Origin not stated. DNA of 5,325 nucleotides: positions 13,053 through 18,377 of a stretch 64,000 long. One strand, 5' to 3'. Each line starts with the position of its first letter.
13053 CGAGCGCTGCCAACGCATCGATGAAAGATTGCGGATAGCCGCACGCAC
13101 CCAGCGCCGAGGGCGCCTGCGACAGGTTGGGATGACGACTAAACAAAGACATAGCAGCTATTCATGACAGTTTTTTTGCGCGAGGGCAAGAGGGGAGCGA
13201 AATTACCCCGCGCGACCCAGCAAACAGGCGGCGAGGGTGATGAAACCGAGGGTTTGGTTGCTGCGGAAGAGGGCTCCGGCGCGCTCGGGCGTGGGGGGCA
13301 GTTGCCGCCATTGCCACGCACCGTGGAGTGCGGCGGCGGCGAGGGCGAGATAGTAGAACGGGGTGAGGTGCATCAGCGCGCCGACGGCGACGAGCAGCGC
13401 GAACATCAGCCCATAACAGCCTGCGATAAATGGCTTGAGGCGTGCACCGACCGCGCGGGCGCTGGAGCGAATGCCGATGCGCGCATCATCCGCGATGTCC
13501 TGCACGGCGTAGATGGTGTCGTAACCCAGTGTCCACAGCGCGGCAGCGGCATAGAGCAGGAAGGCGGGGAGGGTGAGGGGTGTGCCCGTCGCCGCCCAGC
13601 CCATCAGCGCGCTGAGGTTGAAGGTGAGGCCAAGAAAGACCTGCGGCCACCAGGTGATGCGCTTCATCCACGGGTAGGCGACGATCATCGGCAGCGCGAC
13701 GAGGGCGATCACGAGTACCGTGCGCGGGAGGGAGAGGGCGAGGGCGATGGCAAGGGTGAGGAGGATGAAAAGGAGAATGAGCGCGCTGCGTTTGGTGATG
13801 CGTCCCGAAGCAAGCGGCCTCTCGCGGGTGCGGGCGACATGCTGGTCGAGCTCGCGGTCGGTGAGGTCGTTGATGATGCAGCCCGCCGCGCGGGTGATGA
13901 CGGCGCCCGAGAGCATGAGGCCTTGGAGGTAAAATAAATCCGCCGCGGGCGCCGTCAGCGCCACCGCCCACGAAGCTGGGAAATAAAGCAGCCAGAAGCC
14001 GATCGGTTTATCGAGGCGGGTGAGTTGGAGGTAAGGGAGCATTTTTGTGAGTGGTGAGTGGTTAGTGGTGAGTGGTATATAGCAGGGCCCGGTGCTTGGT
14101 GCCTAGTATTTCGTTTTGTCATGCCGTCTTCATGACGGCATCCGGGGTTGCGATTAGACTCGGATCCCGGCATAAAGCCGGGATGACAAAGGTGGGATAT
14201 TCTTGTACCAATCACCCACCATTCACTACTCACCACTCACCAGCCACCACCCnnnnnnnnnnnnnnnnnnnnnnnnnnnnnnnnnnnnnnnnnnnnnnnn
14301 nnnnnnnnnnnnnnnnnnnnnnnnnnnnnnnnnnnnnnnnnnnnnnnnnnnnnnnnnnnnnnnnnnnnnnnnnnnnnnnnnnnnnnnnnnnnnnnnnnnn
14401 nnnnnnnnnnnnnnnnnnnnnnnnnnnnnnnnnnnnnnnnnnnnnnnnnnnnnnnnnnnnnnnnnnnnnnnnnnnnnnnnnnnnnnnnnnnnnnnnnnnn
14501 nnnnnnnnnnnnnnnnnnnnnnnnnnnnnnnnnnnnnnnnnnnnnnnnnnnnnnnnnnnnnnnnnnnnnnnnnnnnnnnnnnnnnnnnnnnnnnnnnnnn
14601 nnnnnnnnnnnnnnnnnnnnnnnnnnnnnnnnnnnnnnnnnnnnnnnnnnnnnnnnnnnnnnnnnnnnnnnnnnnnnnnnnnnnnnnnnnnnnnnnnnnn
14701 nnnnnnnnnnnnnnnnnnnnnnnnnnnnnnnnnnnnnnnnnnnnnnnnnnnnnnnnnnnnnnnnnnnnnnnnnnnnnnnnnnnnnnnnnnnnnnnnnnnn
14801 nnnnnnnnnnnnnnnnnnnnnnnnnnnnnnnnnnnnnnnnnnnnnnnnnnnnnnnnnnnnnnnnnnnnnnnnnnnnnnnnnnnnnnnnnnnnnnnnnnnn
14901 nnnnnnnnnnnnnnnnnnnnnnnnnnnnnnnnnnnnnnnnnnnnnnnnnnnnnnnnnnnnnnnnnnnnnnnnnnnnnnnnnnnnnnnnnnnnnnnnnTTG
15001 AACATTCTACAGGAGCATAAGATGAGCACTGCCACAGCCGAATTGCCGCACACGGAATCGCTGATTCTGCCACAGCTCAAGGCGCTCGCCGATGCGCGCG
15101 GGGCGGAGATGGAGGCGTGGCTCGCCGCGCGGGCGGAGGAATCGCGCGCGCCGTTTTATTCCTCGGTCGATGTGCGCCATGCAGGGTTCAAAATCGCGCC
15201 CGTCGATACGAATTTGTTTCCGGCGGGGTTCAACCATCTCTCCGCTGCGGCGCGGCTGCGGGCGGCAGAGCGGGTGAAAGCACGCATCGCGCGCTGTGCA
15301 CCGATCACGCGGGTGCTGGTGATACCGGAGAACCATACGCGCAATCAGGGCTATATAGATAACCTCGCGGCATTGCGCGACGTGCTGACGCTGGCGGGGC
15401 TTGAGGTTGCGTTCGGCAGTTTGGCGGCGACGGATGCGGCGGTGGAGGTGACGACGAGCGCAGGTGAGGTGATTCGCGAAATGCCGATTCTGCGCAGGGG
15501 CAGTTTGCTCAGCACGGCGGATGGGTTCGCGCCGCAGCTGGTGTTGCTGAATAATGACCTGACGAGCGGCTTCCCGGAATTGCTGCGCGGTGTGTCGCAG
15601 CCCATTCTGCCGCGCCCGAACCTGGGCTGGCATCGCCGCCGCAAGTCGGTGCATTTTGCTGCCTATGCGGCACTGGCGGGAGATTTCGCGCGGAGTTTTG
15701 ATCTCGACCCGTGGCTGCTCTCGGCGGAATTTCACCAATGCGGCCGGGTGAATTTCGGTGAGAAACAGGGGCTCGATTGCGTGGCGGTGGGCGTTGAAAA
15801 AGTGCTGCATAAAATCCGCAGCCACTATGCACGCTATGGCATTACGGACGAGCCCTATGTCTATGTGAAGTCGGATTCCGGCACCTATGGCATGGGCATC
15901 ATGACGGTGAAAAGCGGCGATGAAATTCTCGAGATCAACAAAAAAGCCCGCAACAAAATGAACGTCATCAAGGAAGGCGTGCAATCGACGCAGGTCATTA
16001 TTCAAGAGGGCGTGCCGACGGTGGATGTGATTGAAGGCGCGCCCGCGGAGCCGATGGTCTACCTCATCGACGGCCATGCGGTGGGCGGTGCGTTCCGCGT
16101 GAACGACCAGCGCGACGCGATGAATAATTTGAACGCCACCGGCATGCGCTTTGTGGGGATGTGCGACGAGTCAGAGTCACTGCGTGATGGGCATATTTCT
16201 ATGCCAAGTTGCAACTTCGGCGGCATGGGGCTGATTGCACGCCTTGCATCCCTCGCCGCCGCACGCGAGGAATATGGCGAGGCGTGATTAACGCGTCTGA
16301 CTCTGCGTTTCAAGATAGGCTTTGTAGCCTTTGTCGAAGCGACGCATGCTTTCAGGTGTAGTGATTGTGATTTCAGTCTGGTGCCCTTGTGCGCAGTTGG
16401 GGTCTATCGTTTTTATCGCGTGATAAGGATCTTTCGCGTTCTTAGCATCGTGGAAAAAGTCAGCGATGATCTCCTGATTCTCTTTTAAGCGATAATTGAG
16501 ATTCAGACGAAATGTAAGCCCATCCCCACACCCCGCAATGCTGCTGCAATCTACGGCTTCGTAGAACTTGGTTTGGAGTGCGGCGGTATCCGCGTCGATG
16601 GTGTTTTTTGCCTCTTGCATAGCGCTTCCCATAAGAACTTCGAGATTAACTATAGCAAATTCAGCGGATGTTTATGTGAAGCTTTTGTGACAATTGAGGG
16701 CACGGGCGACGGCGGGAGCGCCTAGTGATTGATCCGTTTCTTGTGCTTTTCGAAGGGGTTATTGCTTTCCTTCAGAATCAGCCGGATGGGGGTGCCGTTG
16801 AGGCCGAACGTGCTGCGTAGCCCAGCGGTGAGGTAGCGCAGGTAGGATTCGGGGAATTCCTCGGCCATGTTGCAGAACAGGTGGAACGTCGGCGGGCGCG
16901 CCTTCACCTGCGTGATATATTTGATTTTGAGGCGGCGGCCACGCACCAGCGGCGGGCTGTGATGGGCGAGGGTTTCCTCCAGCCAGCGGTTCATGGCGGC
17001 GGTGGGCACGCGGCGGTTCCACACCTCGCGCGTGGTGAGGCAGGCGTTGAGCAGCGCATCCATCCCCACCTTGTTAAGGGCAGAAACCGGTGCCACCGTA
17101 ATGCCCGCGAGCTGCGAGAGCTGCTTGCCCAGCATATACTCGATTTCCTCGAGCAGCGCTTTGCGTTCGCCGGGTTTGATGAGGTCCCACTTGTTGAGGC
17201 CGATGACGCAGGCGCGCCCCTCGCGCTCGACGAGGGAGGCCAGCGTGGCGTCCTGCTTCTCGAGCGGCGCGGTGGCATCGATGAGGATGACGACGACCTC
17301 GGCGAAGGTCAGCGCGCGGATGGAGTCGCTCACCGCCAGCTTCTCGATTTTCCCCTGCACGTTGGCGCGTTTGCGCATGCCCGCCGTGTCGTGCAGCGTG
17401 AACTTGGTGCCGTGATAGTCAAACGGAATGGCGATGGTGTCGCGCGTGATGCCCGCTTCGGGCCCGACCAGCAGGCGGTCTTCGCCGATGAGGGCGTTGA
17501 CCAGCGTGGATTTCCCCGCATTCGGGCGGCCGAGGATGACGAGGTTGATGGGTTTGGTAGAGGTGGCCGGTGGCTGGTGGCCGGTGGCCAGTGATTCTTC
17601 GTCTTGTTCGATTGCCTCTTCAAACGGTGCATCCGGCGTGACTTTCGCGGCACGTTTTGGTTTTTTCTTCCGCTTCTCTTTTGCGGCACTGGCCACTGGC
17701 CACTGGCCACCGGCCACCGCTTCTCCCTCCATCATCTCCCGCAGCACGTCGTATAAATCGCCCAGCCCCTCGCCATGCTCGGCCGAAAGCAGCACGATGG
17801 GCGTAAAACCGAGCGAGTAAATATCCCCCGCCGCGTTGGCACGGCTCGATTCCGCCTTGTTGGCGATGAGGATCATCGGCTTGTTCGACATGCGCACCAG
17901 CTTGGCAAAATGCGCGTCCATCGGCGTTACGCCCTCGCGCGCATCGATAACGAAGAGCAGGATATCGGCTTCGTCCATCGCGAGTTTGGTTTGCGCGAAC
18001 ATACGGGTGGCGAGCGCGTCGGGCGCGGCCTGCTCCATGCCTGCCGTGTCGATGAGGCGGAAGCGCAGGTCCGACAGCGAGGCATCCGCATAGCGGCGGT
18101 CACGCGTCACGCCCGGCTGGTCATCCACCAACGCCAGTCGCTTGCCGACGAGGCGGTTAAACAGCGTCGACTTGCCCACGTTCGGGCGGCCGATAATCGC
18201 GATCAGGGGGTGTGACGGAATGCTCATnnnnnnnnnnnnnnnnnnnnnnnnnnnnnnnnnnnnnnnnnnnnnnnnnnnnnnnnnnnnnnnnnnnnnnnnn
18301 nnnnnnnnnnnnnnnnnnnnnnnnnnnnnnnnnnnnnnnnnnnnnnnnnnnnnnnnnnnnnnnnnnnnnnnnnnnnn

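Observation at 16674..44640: A conserved 22-bp direct-repeat element with fixed spacing to a -10 hexamer links five more genes, mostly orphans, into a putative regulon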

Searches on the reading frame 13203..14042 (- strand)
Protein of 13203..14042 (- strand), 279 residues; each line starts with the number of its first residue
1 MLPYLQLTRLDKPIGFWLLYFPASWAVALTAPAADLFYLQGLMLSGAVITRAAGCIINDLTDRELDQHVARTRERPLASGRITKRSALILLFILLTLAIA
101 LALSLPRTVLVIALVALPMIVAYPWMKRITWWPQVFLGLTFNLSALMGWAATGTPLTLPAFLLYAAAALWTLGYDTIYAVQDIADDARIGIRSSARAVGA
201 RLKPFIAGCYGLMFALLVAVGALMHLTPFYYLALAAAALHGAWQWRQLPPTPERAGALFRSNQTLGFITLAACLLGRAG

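Call 60: search_protein_families(library=pfam, proteins=[window:13203-14042:-], max_evalue=0.00001)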
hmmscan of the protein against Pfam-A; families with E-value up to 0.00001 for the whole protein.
window:13203-14042:- (279 aa): 1 family
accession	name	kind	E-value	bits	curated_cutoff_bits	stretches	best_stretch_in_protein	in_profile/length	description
PF01040.23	UbiA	-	8.8e-55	186.1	34.2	1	20-250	2-234/250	UbiA prenyltransferase family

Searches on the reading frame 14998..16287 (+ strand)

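Call 60: search_protein_families(library=pfam, proteins=[window:14998-16287:+], max_evalue=0.00001)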
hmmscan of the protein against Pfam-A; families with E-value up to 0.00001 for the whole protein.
window:14998-16287:+ (429 aa): 1 family
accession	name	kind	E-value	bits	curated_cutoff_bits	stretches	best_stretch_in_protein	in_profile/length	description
PF08886.16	GshA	-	5.2e-145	483.5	25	1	36-424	9-401/402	Glutamate-cysteine ligase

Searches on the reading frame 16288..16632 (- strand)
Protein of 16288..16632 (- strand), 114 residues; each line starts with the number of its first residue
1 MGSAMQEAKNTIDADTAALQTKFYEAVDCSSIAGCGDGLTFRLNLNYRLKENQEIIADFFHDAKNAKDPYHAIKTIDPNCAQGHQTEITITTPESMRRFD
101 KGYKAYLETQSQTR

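Call 7: search_protein_families(library=pfam, proteins=[window:16288-16632:-], max_evalue=0.01)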
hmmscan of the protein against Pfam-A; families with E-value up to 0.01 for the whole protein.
window:16288-16632:- (114 aa): 0 families

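Call 10: search_protein_families(library=ncbifam, proteins=[window:16288-16632:-], max_evalue=0.01)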
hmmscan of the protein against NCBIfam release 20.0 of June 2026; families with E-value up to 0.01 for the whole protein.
window:16288-16632:- (114 aa): 0 families

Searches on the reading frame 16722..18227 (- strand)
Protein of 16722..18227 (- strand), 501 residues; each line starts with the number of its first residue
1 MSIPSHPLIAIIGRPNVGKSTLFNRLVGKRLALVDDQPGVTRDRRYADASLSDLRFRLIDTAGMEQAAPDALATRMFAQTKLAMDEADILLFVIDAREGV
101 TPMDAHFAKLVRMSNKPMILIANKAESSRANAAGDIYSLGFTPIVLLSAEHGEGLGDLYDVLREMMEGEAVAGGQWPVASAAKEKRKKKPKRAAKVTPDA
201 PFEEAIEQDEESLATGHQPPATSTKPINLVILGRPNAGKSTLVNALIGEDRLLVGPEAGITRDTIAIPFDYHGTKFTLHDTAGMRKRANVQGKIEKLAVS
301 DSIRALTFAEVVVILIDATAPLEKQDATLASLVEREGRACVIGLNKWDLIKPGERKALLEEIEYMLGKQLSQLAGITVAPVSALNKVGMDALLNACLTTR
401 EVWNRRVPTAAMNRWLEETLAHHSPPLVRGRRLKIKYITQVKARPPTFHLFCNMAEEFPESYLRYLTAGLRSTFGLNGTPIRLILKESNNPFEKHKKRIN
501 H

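Call 7: search_protein_families(library=pfam, proteins=[window:16722-18227:-], max_evalue=0.01)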
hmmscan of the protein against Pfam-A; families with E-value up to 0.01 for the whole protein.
window:16722-18227:- (501 aa): 26 families (the best 25 are shown)
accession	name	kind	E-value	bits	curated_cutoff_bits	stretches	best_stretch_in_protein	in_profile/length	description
PF01926.29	MMR_HSR1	-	1.7e-53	180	21.9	2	9-124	2-113/113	50S ribosome-binding GTPase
PF14714.11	KH_dom-like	-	1.8e-31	108.7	27.3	1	406-486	1-81/81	KH-domain-like of EngA bacterial GTPase enzymes, C-terminal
PF02421.24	FeoB_N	-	2.9e-26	92.3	27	2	9-158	3-152/156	Ferrous iron transport protein B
PF00009.33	GTP_EFTU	-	4e-24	85.7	26.5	2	227-398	4-184/188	Elongation factor Tu GTP binding domain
PF00350.29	Dynamin_N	-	1.7e-14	54.6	27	1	230-269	2-40/168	Dynamin family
PF00071.28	Ras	-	8.3e-10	38.9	21.6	1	10-128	3-117/162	Ras family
PF00025.27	Arf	-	5.3e-08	33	22.3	1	224-390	12-164/174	ADP-ribosylation factor family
PF04548.22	AIG1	-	7.8e-08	32.3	27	1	9-110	3-106/212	AIG1 family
PF03193.22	RsgA_GTPase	-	8.9e-08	32.6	30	0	229-254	109-134/174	RsgA GTPase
PF08477.19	Roc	-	1.7e-07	31.9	27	1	9-125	2-118/119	Ras of Complex, Roc, domain of DAPkinase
PF09439.16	SRPRB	-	8.1e-06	25.8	25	1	6-130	3-124/178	Signal recognition particle receptor beta subunit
PF10662.15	PduV-EutP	-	1.3e-05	25.5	21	0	9-163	4-142/143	Ethanolamine utilisation - propanediol utilisation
PF00005.33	ABC_tran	-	2.3e-05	25.5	25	0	229-251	14-36/137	ABC transporter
PF13401.12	AAA_22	-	3.2e-05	24.7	27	0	8-115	7-109/130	AAA domain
PF13555.12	AAA_29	-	0.00013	22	27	0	228-247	24-43/61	P-loop containing region of AAA domain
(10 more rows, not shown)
